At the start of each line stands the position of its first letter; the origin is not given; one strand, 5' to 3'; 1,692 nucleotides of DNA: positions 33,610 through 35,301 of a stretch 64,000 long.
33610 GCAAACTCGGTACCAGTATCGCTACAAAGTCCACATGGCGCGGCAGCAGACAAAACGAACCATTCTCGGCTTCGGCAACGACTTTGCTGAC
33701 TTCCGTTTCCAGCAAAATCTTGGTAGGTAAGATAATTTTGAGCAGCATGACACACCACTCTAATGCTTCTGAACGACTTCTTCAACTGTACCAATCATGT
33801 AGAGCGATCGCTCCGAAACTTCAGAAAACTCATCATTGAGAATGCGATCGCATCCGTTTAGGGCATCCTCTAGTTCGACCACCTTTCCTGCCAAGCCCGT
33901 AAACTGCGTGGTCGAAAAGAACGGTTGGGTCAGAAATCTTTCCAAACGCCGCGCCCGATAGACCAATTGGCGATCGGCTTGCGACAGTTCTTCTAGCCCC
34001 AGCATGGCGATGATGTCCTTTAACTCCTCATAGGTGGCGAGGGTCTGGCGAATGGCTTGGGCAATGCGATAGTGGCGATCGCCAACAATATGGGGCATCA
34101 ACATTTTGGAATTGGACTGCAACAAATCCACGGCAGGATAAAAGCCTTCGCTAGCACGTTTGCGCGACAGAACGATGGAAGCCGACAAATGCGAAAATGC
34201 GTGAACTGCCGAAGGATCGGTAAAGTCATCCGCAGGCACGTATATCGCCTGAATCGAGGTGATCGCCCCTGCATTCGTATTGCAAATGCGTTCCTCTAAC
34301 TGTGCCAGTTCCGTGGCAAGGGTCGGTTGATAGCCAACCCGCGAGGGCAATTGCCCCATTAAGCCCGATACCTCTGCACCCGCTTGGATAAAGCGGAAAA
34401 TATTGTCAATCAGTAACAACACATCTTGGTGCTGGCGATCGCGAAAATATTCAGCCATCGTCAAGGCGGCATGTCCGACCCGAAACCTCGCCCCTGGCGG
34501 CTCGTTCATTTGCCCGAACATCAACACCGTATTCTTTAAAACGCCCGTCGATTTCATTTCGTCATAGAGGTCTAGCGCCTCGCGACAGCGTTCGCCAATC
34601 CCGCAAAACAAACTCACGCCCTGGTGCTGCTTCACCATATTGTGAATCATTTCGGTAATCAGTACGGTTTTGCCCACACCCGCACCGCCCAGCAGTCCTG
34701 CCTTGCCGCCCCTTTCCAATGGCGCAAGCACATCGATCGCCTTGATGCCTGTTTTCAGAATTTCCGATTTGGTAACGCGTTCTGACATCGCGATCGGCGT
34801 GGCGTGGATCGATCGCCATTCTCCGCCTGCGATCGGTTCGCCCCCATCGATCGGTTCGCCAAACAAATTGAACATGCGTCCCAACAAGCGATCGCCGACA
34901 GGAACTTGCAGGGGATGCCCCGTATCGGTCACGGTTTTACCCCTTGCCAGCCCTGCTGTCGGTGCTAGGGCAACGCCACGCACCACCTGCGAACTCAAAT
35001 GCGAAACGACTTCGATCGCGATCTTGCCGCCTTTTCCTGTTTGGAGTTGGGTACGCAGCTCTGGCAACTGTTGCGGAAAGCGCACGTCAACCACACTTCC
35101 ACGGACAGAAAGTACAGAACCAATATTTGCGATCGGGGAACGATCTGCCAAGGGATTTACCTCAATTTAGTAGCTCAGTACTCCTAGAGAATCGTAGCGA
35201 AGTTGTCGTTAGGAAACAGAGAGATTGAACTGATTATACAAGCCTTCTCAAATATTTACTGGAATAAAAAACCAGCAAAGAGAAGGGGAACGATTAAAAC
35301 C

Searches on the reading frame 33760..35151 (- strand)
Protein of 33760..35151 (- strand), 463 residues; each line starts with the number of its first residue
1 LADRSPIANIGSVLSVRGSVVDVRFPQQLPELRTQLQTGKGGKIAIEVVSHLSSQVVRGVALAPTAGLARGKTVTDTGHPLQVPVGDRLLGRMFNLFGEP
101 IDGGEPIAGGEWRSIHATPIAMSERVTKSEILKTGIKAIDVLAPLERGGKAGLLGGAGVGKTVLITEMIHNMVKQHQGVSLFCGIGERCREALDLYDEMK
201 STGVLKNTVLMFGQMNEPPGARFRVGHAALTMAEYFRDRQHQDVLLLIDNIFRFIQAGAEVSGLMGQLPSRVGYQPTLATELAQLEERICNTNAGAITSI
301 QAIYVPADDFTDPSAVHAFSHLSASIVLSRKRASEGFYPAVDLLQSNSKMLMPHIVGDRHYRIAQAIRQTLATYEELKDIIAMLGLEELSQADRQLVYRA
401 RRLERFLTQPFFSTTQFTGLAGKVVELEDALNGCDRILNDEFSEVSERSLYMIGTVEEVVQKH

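Call 3: search_protein_families(library=pfam, proteins=[window:33760-35151:-])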
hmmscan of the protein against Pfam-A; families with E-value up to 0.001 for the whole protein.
window:33760-35151:- (463 aa): 3 families
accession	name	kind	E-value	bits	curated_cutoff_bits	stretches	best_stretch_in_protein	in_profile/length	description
PF00006.31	ATP-synt_ab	-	1.3e-71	241.1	29.5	1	135-348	1-213/213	ATP synthase alpha/beta family, nucleotide-binding domain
PF22919.1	ATP-synt_VA_C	-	1.2e-12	48.2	24.7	1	353-429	5-83/101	C-terminal domain of V and A type ATP synthase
PF02874.29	ATP-synt_ab_N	-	7.7e-10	39.6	20.9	1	13-78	1-69/69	ATP synthase alpha/beta family, beta-barrel domain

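Call 4: search_protein_families(library=ncbifam, proteins=[window:33760-35151:-])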
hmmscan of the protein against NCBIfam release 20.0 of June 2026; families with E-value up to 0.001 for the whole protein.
window:33760-35151:- (463 aa): 35 families (the best 25 are shown)
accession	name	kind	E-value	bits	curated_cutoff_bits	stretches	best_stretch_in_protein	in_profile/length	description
TIGR03305.1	alt_F1F0_F1_bet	exception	7.1e-245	812.7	752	1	11-458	1-448/449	alternate F1F0 ATPase, F1 subunit beta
TIGR01039.1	atpD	equivalog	6.9e-186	618.5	462.85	1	10-462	2-458/462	F0F1 ATP synthase subunit beta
NF045858.1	glide_MMOB1670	exception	1.9e-141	473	850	1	36-463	259-690/705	MMOB1670 family gliding motility ATPase complex subunit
NF045934.1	MSC_0618_beta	exception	8.6e-122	407.2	570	1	12-459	2-450/451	MSC_0618 family F1-like ATPase beta subunit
TIGR02546.1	III_secr_ATP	equivalog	4.8e-72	243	604.75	1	8-422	4-416/423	type III secretion system ATPase SctN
TIGR03496.1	FliI_clade1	equivalog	2e-71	241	619.1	1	11-418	1-405/414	flagellar protein export ATPase FliI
TIGR01026.1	fliI_yscN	subfamily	6.3e-70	236.1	379.5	1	4-420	18-431/440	FliI/YscN family ATPase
TIGR03497.1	FliI_clade2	equivalog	1.1e-66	225.5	629.8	1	11-415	1-400/413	flagellar protein export ATPase FliI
TIGR03498.1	FliI_clade3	equivalog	1.7e-65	221.4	587.45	1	11-415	1-405/418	flagellar protein export ATPase FliI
NF005295.0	PRK06820.1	equivalog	1.8e-60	205.2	690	1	42-412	59-423/440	EscN/YscN/HrcN family type III secretion system ATPase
NF005391.0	PRK06936.1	equivalog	2.4e-60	204.6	657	1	11-411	25-421/439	type III secretion system ATPase SctN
NF006575.0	PRK09099.1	subfamily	1.6e-57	195.3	706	1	6-411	23-424/443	type III secretion system ATPase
NF006012.0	PRK08149.1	equivalog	4.9e-54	183.9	594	1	61-418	63-420/431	type III secretion system ATPase SctN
NF006290.1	PRK08472.1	equivalog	5e-53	180.5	644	1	61-418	70-423/433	flagellar protein export ATPase FliI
NF003235.0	PRK04196.1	subfamily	6.5e-53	180.1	349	1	34-410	31-417/462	V-type ATP synthase subunit B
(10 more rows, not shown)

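Call 19: find_related_loci(query=window:33760-35151:-, collection=metagenome_contigs, flank=10000)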
Query window:33760-35151:- (463 aa) in metagenome_contigs; peptide patterns used: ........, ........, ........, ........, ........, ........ (x = any residue, [..] = any of these).
600 stretches matched a pattern (row limit reached: there are more); 582 encode a relative of the query (tblastn E <= 1e-3); the best 80 are kept; 80 distinct loci.
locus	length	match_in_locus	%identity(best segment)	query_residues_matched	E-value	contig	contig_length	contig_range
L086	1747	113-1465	76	8-458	0e+0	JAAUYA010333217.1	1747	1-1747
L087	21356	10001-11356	80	8-459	0e+0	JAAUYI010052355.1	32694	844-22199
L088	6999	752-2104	76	9-459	0e+0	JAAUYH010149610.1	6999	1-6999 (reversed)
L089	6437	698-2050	74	9-459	0e+0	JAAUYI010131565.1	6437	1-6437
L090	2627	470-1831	73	7-460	0e+0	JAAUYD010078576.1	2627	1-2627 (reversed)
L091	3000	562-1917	77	8-459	0e+0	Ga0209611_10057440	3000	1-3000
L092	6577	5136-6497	73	8-462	0e+0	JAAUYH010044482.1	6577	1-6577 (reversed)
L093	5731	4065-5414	74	9-458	0e+0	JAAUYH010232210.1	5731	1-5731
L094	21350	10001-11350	73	9-458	0e+0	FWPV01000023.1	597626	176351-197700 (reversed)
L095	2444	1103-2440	74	11-456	0e+0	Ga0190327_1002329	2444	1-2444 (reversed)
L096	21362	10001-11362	73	9-463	0e+0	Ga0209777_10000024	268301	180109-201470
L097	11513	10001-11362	72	9-463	0e+0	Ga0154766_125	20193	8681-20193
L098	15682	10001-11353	74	8-458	0e+0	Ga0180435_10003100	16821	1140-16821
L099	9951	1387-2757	72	1-458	0e+0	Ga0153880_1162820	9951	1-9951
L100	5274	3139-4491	76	8-458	0e+0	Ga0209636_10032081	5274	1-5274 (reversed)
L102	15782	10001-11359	72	8-461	0e+0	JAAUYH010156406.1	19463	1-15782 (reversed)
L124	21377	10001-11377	69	1-459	0e+0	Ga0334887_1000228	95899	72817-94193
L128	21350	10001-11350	70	9-458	0e+0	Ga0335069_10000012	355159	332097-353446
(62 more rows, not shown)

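Call 41: search_dna_similar(query=window:33760-35151:-, collection=plasmids, mode=protein, max_rows=30, max_evalue=1e-100)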
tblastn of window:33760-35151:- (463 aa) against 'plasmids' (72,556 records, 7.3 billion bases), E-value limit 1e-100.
Records with a match: 114; places in all: 115; records where one place covers at least 80% of the query: 113.
Best place of each record, by identity: 60-80% 17; <60% 97.
By first word of the organism name: Cereibacter 10; Azospirillum 6; Picosynechococcus 5; Legionella 5; Sphingobium 5; Escherichia 5; Sinorhizobium 4; Acaryochloris 3; Novosphingobium 3; Rhizobium 3; and 50 more.
By predicted mobility (MOB-suite, as given by PLSDB): non-mobilizable 88; mobilizable 13; conjugative 13.
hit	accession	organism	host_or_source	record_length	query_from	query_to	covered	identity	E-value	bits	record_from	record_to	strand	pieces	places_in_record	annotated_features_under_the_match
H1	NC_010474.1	Picosynechococcus sp. PCC 7002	-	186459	9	459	97%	75.2%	0e+0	665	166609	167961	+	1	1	atpD: F0F1 ATP synthase subunit beta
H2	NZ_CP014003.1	Picosynechococcus sp. PCC 73109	cell culture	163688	9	459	97%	74.9%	0e+0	665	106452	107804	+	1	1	atpD: F0F1 ATP synthase subunit beta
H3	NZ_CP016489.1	Picosynechococcus sp. PCC 8807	cell culture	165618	9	459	97%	74.9%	0e+0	664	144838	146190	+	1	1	atpD: F0F1 ATP synthase subunit beta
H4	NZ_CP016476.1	Picosynechococcus sp. PCC 7003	cell culture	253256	9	459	97%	74.7%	0e+0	669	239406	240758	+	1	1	atpD: F0F1 ATP synthase subunit beta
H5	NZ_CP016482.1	Picosynechococcus sp. PCC 7117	cell culture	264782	9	459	97%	74.7%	0e+0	658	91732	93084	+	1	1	atpD: F0F1 ATP synthase subunit beta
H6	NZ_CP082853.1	Legionella anisa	-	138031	1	459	99%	68.8%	0e+0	628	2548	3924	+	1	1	atpD: F0F1 ATP synthase subunit beta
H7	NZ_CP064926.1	Acaryochloris marina S15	cell culture,surface of Pikea pinnata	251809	11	458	97%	70.1%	0e+0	631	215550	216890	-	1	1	atpD: F0F1 ATP synthase subunit beta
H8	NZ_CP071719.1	Acaryochloris sp. 'Moss Beach'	culture,intertidal zone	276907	11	458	97%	70.1%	0e+0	631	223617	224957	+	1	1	atpD: F0F1 ATP synthase subunit beta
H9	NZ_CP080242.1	Polymorphobacter sp. PAMC 29334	Megaspora,lichen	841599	5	462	99%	68.3%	0e+0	611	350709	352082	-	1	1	atpD: F0F1 ATP synthase subunit beta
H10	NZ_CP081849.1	Polymorphobacter megasporae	Megaspora,lichen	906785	5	462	99%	68.3%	0e+0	611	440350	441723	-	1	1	atpD: F0F1 ATP synthase subunit beta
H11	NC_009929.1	Acaryochloris marina MBIC11017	-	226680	11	463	98%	68.9%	0e+0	624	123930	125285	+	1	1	atpD: F0F1 ATP synthase subunit beta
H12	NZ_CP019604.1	Croceicoccus marinus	-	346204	1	458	99%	67.0%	0e+0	594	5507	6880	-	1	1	atpD: F0F1 ATP synthase subunit beta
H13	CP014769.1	Hymenobacter psoromatis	Lichen,single cell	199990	9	462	98%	65.6%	0e+0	590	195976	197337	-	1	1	F0F1 ATP synthase subunit beta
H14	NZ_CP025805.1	Sulfitobacter sp. SK012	Marine Sediment,North Sea (sediment)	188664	11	462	98%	63.3%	2e-170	538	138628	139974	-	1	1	atpD: F0F1 ATP synthase subunit beta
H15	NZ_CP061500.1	Roseicitreum antarcticum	Intertidal sediment,Sandy intertidal ...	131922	11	458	97%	60.2%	7e-160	508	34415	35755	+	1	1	atpD: F0F1 ATP synthase subunit beta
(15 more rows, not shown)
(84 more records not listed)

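Call 43: get_annotated_region(hit=H1, flank=7000)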
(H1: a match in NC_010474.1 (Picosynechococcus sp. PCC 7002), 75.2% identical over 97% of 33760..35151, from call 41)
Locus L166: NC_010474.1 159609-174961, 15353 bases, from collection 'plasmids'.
description: Picosynechococcus sp. PCC 7002 plasmid pAQ7, complete sequence
organism: Picosynechococcus sp. PCC 7002 (NCBI taxid 32049)
taxonomy: Bacteria; Cyanobacteriota; Cyanophyceae; Chroococcales; Geminocystaceae; Picosynechococcus; Picosynechococcus sp. PCC 7002
host: -; source: -; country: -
typing (MOB-suite, as given by PLSDB): non-mobilizable
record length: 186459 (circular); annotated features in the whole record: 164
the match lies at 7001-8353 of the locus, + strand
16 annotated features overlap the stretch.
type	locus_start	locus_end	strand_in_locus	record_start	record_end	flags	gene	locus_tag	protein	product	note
CDS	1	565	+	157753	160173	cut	-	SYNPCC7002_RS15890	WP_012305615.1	TonB-dependent siderophore receptor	GO:0015891 - siderophore transport [Evidence IEA]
CDS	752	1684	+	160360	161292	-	-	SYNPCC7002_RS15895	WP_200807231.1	iron-siderophore ABC transporter substrate-binding protein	GO:0015891 - siderophore transport [Evidence IEA]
CDS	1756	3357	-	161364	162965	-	-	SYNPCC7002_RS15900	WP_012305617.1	TROVE domain-containing protein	-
CDS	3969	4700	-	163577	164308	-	phnC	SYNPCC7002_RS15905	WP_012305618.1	phosphonate ABC transporter ATP-binding protein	GO:0015716 - organic phosphonate transport [Evidence IEA]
CDS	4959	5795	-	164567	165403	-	phnE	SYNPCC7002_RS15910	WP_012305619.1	phosphonate ABC transporter, permease protein PhnE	GO:0015716 - organic phosphonate transport [Evidence IEA]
CDS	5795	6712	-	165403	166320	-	-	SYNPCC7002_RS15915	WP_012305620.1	phosphate/phosphite/phosphonate ABC transporter substrate-binding protein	-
CDS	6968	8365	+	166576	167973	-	atpD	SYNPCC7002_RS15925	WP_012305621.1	F0F1 ATP synthase subunit beta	GO:0015986 - proton motive force-driven ATP synthesis [Evidence IEA]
CDS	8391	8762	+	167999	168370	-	-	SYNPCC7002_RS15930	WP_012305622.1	F0F1 ATP synthase subunit epsilon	-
CDS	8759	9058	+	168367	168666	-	-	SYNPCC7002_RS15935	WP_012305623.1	AtpZ/AtpI family protein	-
CDS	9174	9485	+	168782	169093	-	-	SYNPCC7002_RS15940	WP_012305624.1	ATP synthase subunit I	-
CDS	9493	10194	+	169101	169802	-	-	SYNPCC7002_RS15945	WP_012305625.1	F0F1 ATP synthase subunit A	GO:0015986 - proton motive force-driven ATP synthesis [Evidence IEA]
CDS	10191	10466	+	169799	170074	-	-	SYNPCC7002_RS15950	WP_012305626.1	F0F1 ATP synthase subunit C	-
CDS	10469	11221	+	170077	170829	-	-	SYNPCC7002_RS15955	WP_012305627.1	F0F1 ATP synthase subunit B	-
CDS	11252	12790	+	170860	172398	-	-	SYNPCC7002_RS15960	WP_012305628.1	alternate F1F0 ATPase, F1 subunit alpha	-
CDS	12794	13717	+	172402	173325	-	-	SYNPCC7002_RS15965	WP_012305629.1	F0F1 ATP synthase subunit gamma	GO:0015986 - proton motive force-driven ATP synthesis [Evidence IEA]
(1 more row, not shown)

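Call 44: get_annotated_region(hit=H11, flank=7000)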
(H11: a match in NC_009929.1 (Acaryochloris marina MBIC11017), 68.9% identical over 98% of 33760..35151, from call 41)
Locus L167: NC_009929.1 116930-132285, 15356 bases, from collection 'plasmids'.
description: Acaryochloris marina MBIC11017 plasmid pREB4, complete sequence
organism: Acaryochloris marina MBIC11017 (NCBI taxid 329726)
taxonomy: Bacteria; Cyanobacteriota; Cyanophyceae; Acaryochloridales; Acaryochloridaceae; Acaryochloris; Acaryochloris marina; Acaryochloris marina MBIC11017
host: -; source: -; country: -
typing (MOB-suite, as given by PLSDB): conjugative; relaxase MOBF; mating-pair formation MPF_T
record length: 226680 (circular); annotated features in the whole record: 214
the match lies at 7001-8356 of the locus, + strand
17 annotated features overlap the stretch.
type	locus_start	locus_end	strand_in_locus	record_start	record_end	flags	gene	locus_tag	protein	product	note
CDS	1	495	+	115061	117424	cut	-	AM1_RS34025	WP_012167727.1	ABC transporter permease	-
CDS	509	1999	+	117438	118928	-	-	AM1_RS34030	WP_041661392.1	HlyD family efflux transporter periplasmic adaptor subunit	-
CDS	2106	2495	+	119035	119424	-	-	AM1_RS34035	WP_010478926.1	hypothetical protein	-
CDS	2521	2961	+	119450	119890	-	-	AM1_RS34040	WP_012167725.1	hypothetical protein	-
CDS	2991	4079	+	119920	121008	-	hypE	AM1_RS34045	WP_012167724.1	hydrogenase expression/formation protein HypE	-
CDS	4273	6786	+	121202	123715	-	ppsA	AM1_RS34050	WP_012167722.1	phosphoenolpyruvate synthase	GO:0016310 - phosphorylation [Evidence IEA]; GO:0006090 - pyruvate metabolic process [Evidence IEA]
CDS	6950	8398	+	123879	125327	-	atpD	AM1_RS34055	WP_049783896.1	F0F1 ATP synthase subunit beta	GO:0015986 - proton motive force-driven ATP synthesis [Evidence IEA]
CDS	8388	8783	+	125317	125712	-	-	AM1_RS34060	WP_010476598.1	F0F1 ATP synthase subunit epsilon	-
CDS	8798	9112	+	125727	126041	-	-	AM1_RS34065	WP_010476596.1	AtpZ/AtpI family protein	-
CDS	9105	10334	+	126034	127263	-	-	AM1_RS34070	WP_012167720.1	cation:proton antiporter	GO:0006812 - monoatomic cation transport [Evidence IEA]; GO:1902600 - proton transmembrane transport [Evidence IEA]; ...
CDS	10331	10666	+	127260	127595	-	-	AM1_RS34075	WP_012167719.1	ATP synthase subunit I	-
CDS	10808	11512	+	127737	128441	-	-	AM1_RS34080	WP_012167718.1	F0F1 ATP synthase subunit A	GO:0015986 - proton motive force-driven ATP synthesis [Evidence IEA]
CDS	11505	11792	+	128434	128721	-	-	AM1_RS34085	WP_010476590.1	F0F1 ATP synthase subunit C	-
CDS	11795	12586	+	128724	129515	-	-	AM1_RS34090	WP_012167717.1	F0F1 ATP synthase subunit B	-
CDS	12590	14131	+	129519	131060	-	-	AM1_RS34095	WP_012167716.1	alternate F1F0 ATPase, F1 subunit alpha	-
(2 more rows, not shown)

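Call 49: search_protein_families(library=pfam, proteins=[L096:4511-6793:+, L096:6790-8124:+, L096:8583-9047:+, L096:9113-9958:+, L128:6149-8938:+, L124:6949-8307:+, L102:9273-9803:+])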
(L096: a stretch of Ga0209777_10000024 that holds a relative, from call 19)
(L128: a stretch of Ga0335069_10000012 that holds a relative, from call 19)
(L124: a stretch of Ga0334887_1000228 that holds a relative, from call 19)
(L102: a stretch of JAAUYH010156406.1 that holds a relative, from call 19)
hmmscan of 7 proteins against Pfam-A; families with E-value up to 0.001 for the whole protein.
L096:4511-6793:+ (760 aa): 8 families
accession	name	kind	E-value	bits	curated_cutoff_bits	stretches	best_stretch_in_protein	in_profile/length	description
PF02518.31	HATPase_c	-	1.5e-23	83.8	26.4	1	522-630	4-110/111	Histidine kinase-, DNA gyrase B-, and HSP90-like ATPase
PF08447.18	PAS_3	-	3e-17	63.1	25.6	1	271-355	2-87/89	PAS fold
PF00989.32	PAS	-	5.3e-13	49.4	22.6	1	65-106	2-43/113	PAS fold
PF08448.16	PAS_4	-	5.2e-10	40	23.1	0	71-110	2-41/110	PAS fold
PF00072.30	Response_reg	-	1.2e-09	38.7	30.2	1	642-752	2-110/111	Response regulator receiver domain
PF13426.13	PAS_9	-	1.3e-09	38.7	27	1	78-194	5-103/103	PAS domain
PF13188.13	PAS_8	-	4.3e-07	30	21.8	0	64-101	1-38/65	PAS domain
PF00512.31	HisKA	-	0.00086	19.7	26.9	1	386-474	2-64/66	His Kinase A (phospho-acceptor) domain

L096:6790-8124:+ (444 aa): 6 families
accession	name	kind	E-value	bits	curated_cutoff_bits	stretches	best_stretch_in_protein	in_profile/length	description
PF00158.32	Sigma54_activat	-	1e-61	208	20.2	1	145-310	2-167/168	Sigma-54 interaction domain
PF00072.30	Response_reg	-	1e-27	96.9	30.2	1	3-111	1-108/111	Response regulator receiver domain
PF25601.1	AAA_lid_14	-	8.5e-22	77.2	27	1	316-386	1-71/87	AAA+ ATPase lid domain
PF14532.12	Sigma54_activ_2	-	2.8e-15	57.2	25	1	149-315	5-138/138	Sigma-54 interaction domain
PF02954.25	HTH_8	-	1.6e-06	28.2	22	1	414-442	13-41/42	Bacterial regulatory protein, Fis family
PF07728.20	AAA_5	-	7.1e-05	23.3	22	1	168-287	2-124/139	AAA domain (dynein-related subfamily)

L096:8583-9047:+ (154 aa): 0 families

L096:9113-9958:+ (281 aa): 0 families

L128:6149-8938:+ (929 aa): 5 families
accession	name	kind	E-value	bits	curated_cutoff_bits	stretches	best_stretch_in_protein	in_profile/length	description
PF00122.25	E1-E2_ATPase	-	5.3e-44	150.3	28.1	1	199-386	6-180/181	E1-E2 ATPase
PF00689.26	Cation_ATPase_C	-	1.9e-21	77.1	27.3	1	755-917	1-174/175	Cation transporting ATPase, C-terminus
PF00702.32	Hydrolase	-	6.1e-14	53.3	26.4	1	403-686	1-191/191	haloacid dehalogenase-like hydrolase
PF00690.31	Cation_ATPase_N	-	2.3e-11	43.6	20.4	1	104-155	18-69/69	Cation transporter/ATPase, N-terminus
PF13246.12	Cation_ATPase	-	8.6e-07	29.3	21.7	1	427-513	19-89/91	Cation transport ATPase (P-type)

L124:6949-8307:+ (452 aa): 1 family
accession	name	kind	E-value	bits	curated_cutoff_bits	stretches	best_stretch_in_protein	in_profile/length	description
PF10011.15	DUF2254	-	2.1e-126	422.1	28.8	1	12-385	1-367/368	Predicted membrane protein (DUF2254)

L102:9273-9803:+ (176 aa): 1 family
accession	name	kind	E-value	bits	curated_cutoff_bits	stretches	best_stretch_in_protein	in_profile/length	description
PF00582.32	Usp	-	9.4e-33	114.2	24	1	20-174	2-140/141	Universal stress protein family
